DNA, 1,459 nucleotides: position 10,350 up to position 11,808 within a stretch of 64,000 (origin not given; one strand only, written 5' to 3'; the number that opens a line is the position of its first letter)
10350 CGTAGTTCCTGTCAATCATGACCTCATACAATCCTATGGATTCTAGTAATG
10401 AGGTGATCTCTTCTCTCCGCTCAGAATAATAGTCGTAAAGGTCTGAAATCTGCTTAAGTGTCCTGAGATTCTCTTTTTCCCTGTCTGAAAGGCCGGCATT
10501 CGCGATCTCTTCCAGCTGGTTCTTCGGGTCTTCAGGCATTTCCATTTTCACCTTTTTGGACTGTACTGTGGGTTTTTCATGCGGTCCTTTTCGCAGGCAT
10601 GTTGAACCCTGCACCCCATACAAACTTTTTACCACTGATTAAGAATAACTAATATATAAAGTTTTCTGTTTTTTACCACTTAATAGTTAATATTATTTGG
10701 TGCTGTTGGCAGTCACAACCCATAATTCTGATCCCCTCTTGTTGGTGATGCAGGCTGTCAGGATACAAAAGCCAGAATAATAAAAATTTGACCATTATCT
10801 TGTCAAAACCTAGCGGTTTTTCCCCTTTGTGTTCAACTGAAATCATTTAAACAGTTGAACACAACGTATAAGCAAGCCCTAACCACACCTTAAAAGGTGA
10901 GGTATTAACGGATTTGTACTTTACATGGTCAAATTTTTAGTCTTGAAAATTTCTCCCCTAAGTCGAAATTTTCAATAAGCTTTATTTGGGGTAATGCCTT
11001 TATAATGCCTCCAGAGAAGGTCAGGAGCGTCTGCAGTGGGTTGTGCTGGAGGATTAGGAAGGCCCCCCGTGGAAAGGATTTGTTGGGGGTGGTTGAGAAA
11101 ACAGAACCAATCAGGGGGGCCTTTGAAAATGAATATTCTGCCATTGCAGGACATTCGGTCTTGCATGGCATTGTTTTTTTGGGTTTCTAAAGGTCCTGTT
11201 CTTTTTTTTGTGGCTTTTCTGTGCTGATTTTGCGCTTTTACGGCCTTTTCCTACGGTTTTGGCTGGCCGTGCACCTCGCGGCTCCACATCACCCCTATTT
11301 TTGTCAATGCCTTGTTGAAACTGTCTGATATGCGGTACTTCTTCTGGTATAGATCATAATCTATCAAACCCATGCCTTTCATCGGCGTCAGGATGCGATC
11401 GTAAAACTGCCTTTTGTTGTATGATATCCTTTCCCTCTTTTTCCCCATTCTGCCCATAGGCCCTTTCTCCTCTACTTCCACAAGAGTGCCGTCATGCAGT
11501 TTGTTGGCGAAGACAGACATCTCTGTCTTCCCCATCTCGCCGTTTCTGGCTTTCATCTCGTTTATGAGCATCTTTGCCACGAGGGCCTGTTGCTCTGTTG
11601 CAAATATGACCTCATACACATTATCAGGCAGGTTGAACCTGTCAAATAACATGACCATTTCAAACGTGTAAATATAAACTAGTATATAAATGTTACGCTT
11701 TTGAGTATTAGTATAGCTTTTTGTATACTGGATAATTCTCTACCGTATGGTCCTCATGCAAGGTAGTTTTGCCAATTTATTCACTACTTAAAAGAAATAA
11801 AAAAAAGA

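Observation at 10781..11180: Second ORF-free structured locus upstream of the GGDEF gene, with + strand polarity signals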

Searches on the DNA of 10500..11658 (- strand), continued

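Call 77: search_with_rna_model(model_id=R1, sources=[window, L001, L002, L003, L004, L006, L009, L010, L012, L014, L015, L019, L021, L023, L024, L025, L027, L028, L030, L032, L033, L035, L036, L037, L038, L039, L040, L041, L042, L044, L045, L046, L047, L048, L050, L053, L054, L056, L058, L061, L062, L063, L064, L065, L067, L068, L069, L070, L073, L075, L076, L077, L079, L081, L084, L086, L089, L093, L096, L097, L098, L099, L101, L102, L104, L106, L107, L108, L112, L115, L116, L118, L123, L124, L128, L130, L131, L132, L134, L136, L138, L139, L142, L146, L148, L152, L153, L154, L155, L156, L158, L159, L165, L166, L168, L169, L170, L171, L172], max_evalue=0.00001, make_alignment=true)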
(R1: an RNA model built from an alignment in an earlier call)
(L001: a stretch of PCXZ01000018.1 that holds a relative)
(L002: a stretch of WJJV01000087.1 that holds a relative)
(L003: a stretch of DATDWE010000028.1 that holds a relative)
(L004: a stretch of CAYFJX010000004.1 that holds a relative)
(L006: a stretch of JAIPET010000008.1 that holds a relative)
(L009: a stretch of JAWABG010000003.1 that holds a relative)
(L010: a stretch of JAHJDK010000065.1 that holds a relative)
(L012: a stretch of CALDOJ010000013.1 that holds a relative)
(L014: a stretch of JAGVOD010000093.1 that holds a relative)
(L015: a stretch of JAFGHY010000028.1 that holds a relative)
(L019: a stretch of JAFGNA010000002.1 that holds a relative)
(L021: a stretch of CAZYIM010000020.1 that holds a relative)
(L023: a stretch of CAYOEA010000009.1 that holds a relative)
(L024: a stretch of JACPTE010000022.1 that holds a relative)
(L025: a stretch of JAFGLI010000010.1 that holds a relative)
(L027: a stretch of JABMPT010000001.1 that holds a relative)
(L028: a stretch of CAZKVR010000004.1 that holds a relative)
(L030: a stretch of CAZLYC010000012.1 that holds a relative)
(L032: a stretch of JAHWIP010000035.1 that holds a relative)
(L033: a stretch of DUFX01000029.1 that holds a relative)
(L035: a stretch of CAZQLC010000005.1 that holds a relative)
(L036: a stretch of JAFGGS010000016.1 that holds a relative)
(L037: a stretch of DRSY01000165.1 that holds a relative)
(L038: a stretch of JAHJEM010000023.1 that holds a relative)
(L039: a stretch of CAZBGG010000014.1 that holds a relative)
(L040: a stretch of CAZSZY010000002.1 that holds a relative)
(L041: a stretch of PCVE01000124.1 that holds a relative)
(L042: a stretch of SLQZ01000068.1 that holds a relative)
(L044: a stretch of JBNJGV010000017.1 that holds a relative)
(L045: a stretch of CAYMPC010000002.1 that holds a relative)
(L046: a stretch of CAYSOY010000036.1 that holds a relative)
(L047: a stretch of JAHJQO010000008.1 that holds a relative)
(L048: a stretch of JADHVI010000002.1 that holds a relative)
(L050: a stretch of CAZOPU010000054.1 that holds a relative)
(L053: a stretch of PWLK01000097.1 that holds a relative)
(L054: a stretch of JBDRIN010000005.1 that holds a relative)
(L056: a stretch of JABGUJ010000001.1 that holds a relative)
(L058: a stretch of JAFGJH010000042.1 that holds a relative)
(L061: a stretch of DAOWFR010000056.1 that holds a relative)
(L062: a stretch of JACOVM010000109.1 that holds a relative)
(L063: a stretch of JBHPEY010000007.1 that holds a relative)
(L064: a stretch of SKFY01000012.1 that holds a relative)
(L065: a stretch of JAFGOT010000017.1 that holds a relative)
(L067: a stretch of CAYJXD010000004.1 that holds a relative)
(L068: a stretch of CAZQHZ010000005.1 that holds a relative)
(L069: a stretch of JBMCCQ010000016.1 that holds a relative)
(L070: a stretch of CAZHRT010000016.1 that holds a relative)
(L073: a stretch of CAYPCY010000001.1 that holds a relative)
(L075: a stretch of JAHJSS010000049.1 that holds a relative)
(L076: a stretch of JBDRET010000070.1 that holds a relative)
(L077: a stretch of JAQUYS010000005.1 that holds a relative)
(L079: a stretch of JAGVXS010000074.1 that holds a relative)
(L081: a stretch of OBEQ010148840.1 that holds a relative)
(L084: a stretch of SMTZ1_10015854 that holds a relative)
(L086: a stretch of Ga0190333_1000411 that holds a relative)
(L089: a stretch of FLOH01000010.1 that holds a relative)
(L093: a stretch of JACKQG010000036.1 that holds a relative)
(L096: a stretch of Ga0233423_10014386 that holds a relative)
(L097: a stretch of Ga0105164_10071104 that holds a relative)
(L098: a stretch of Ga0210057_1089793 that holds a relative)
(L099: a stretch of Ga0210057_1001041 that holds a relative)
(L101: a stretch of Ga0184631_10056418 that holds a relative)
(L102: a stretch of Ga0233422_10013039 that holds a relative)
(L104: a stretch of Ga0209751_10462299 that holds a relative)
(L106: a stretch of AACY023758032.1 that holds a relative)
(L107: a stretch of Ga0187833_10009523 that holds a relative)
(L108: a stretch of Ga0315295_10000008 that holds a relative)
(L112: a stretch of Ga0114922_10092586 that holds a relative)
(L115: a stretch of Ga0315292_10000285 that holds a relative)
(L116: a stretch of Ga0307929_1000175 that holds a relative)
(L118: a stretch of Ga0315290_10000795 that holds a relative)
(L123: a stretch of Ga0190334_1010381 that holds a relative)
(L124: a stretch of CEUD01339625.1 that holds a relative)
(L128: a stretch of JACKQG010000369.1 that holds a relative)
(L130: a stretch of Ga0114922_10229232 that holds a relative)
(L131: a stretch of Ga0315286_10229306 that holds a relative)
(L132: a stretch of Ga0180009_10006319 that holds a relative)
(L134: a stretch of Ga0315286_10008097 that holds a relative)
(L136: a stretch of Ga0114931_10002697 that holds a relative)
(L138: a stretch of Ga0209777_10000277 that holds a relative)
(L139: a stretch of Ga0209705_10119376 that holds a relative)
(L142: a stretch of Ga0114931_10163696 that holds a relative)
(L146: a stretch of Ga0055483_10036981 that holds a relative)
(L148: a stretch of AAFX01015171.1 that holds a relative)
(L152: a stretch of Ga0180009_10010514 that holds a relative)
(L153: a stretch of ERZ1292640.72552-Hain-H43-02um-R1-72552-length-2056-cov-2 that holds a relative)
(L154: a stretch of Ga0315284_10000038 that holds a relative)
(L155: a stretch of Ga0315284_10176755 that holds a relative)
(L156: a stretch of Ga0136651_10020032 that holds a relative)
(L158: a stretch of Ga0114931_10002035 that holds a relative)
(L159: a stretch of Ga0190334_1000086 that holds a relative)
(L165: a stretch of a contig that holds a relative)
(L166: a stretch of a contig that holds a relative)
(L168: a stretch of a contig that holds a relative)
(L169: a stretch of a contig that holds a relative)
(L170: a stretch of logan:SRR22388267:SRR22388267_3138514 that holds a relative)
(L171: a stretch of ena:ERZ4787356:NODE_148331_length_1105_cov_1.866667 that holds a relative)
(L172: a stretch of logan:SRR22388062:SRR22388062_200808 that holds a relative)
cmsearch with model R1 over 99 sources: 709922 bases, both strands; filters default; matches with E-value up to 0.00001: 102.
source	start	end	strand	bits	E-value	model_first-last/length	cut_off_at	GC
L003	4084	4172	+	74.9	1.9e-19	1-89/89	no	0.45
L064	448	532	+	72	1.5e-18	1-89/89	no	0.41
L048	4419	4504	+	68.8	1.6e-17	1-89/89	no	0.44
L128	1984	2069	+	68.8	1.6e-17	1-89/89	no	0.44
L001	4418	4511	+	68.1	2.5e-17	1-89/89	no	0.44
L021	4415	4504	+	68.1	2.6e-17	1-89/89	no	0.41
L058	3158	3247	+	67.4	4.1e-17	1-89/89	no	0.47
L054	4190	4275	+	67.2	5e-17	1-89/89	no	0.43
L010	473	557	+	66.8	6.7e-17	1-89/89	no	0.46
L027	4415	4500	+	66.1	1.1e-16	1-89/89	no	0.47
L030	4400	4490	+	65.7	1.5e-16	1-89/89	no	0.44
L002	4418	4507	+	65.2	2.2e-16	1-89/89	no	0.5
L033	4482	4572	+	64.9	2.6e-16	1-89/89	no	0.41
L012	4409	4498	+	63.5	7.1e-16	1-89/89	no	0.51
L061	4428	4522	+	63.3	8.5e-16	1-89/89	no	0.38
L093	8032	8121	-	63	1.1e-15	1-89/89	no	0.46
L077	4419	4507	+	62.9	1.1e-15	1-89/89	no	0.36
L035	4658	4743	+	62.1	2e-15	1-89/89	no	0.41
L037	2508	2605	+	62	2.1e-15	1-89/89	no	0.41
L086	2289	2386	-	62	2.1e-15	1-89/89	no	0.41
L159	8170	8267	+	62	2.1e-15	1-89/89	no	0.41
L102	1152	1240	+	61.4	3.3e-15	1-89/89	no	0.44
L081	6197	6294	+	61.2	4e-15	1-89/89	no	0.46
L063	4396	4478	+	61.1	4.1e-15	1-89/89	no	0.46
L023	4423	4505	+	61.1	4.2e-15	1-89/89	no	0.46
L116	4660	4742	+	61.1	4.2e-15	1-89/89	no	0.46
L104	892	979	+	60.7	5.5e-15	1-89/89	no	0.45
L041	4391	4482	+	60.6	5.8e-15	1-89/89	no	0.45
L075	3783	3871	+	60.6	6e-15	1-89/89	no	0.49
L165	252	350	-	60.4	6.7e-15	1-89/89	no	0.35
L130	1231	1324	+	60.4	6.8e-15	1-89/89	no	0.38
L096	47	135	+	60.3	7.3e-15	1-89/89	no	0.42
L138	3307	3400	-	60.2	7.9e-15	1-89/89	no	0.37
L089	3317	3401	-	59.9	9.8e-15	1-89/89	no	0.47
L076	4402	4485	+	59.7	1.2e-14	1-89/89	no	0.48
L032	4435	4529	+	59.4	1.4e-14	1-89/89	no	0.38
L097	1027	1124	-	59.3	1.5e-14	1-89/89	no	0.46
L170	1356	1447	+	58.6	2.5e-14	1-89/89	no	0.43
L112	1180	1274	+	58.3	3.1e-14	1-89/89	no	0.39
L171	451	541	+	57.8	4.6e-14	1-89/89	no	0.47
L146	1269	1362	+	57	8.3e-14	1-89/89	no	0.4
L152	6357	6437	+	57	8.3e-14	1-89/89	no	0.47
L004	4435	4532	+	56.9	9e-14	1-89/89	no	0.49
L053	1950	2032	+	56.4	1.3e-13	1-89/89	no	0.46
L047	4423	4515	+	56.3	1.4e-13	1-89/89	no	0.37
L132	2013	2105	-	56.3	1.4e-13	1-89/89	no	0.37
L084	5023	5120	-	56.2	1.4e-13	1-89/89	no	0.4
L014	4400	4489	+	55.6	2.2e-13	1-89/89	no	0.44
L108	5424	5519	-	55.4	2.6e-13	1-89/89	no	0.35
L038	4427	4518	+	54.1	6.9e-13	1-89/89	no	0.48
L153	299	387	+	53.7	8.7e-13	1-89/89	no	0.43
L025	4653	4738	+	53.7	8.8e-13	1-89/89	no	0.43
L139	1303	1402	-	53.6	9.6e-13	1-89/89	no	0.37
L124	1485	1571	+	53.3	1.2e-12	1-89/89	no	0.48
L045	4546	4636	+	52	3.1e-12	1-89/89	no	0.37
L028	4412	4522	+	51.8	3.4e-12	1-89/89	no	0.5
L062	4402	4491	+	51.5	4.5e-12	1-89/89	no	0.47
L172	480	572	+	51.5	4.5e-12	1-89/89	no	0.42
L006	4415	4506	+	50.7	7.9e-12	1-89/89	no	0.42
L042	970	1055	+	50.7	8e-12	1-89/89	no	0.47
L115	8292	8389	-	50.4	9.9e-12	1-89/89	no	0.38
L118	1952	2049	-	50.4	9.9e-12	1-89/89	no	0.38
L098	515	595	-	50.3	1.1e-11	1-89/89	no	0.46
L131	1570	1667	+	50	1.3e-11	1-89/89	no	0.37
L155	2467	2564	-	50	1.3e-11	1-89/89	no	0.37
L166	648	755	+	49.8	1.5e-11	1-89/89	no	0.43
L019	4412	4517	+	49.1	2.6e-11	1-89/89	no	0.51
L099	4834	4914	+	48.6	3.7e-11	1-89/89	no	0.48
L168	238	318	+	48.6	3.7e-11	1-89/89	no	0.48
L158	1471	1559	+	48.4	4.2e-11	1-89/89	no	0.43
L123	2039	2127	-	47.8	6.6e-11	1-89/89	no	0.4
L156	1678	1766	-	47.8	6.6e-11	1-89/89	no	0.4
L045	4430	4513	+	47.7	7.2e-11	1-89/89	no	0.43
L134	3597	3689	+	47.1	1.1e-10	1-89/89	no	0.46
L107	6548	6635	-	43.9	1.1e-09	1-89/89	no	0.45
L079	2433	2522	+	43.7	1.3e-09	1-89/89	no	0.42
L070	4384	4466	+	43.6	1.4e-09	1-89/89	no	0.46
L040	4457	4548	+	42.6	2.8e-09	1-89/89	no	0.43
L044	4505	4589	+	42.6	2.9e-09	1-89/89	no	0.48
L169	4832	4925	+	42.5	3.1e-09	1-89/89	no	0.41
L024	4411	4486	+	41.9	4.6e-09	1-89/89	no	0.38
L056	4778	4849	+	41.8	5.1e-09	1-89/89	no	0.5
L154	3879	3971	+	41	9.1e-09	1-89/89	no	0.46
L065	4521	4617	+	39.5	2.8e-08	1-89/89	no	0.45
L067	4404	4478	+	39.3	3.2e-08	1-89/89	no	0.45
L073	4409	4495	+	39.2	3.3e-08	1-89/89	no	0.41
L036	4417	4513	+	38.1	7.4e-08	1-89/89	no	0.44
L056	4410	4501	+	38.1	7.7e-08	1-89/89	no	0.49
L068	4412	4496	+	37.7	1e-07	1-89/89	no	0.38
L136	6408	6499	+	37.4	1.2e-07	1-89/89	no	0.43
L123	2140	2230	-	37.4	1.3e-07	1-89/89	no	0.45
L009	4792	4884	+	37.2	1.4e-07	1-89/89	no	0.38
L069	4491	4573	+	37.2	1.5e-07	1-89/89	no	0.52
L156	1779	1869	-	36.2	2.9e-07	1-89/89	no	0.46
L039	4409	4491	+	35.1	6.5e-07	1-89/89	no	0.55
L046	3128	3200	+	34.7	9e-07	1-89/89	no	0.52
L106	636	719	+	34.4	1.1e-06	1-89/89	no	0.52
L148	1238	1327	+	33.5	2.1e-06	1-89/89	no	0.48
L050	1529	1611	+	32.4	4.8e-06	1-89/89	no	0.46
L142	696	794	-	32.3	5e-06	1-89/89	no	0.49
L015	4666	4739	+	31.6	8.3e-06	10-89/89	no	0.47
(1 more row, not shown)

Alignment A7: 102 matches aligned to the model, 135 columns, each read 5' to 3' on its own strand. Consensus structure (alignment columns), stored with it:
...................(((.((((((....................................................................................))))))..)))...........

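Call 83: search_dna_similar(query=window:10700-11050:+, collection=phages, mode=distant, max_evalue=0.01, max_rows=5)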
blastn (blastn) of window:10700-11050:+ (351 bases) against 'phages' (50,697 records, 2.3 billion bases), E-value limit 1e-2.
No match.

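Call 86: search_with_rna_model(model_id=R1, sources=[L173, L174, L175], max_evalue=0.01)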
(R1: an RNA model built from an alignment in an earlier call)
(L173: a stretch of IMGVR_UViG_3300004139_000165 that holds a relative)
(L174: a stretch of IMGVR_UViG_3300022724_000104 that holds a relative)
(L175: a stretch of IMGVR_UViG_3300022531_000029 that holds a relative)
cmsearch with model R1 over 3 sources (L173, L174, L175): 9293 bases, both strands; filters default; matches with E-value up to 0.01: 0.
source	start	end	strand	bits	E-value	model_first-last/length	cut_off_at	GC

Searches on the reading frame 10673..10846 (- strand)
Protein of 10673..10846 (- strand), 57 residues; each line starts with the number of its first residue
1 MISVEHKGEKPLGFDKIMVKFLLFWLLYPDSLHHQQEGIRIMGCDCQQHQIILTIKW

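Call 10: search_protein_families(library=pfam, proteins=[window:10673-10846:-], max_evalue=0.01)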
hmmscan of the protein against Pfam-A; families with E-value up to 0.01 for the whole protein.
window:10673-10846:- (57 aa): 0 families
